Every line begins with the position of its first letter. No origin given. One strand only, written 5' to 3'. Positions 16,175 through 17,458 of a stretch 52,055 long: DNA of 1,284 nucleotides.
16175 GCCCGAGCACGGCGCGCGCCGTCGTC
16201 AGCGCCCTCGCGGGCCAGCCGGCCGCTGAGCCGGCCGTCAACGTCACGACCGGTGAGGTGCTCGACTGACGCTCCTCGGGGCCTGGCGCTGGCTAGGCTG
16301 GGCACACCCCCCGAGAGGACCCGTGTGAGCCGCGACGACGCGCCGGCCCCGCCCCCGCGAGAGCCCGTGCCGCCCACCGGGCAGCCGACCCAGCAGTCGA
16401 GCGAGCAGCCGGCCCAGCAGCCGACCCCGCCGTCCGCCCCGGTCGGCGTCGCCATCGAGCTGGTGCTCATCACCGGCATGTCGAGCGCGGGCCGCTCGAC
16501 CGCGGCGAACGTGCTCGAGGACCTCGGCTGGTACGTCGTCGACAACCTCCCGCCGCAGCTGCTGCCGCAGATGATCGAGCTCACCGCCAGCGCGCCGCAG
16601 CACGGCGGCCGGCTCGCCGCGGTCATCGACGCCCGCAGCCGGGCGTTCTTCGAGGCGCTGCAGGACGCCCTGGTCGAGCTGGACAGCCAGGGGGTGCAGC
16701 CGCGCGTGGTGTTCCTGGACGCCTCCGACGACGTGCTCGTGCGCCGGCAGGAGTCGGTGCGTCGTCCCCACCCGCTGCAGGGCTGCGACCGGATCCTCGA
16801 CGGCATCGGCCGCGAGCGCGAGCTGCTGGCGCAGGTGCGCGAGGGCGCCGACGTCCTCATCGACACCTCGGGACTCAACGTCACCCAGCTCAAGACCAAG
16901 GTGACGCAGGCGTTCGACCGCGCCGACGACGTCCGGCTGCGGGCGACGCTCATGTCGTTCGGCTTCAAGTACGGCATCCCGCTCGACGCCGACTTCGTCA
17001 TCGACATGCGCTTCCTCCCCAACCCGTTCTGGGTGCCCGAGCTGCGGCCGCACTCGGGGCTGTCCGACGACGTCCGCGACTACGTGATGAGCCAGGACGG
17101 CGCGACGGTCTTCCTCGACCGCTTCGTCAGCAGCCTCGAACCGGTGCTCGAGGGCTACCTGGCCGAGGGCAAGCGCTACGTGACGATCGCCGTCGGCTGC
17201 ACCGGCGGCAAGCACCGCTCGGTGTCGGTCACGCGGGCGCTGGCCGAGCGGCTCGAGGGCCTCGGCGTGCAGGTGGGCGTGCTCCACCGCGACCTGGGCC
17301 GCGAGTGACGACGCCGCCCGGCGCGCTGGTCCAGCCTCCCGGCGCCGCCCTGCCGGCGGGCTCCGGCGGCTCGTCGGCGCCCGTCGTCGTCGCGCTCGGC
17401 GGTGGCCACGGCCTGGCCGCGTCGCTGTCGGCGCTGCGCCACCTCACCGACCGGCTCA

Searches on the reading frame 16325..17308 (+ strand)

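Call 76: search_protein_families(library=pfam, proteins=[window:16325-17308:+], max_evalue=0.00001)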
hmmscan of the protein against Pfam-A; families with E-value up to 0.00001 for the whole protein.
window:16325-17308:+ (327 aa): 2 families
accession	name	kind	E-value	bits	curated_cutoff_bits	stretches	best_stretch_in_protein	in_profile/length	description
PF03668.21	RapZ-like_N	-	4.6e-50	169.9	25.4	1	44-198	1-155/158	RapZ-like N-terminal domain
PF22740.1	PapZ_C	-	1.1e-43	148.6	27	1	207-324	3-120/121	RapZ C-terminal domain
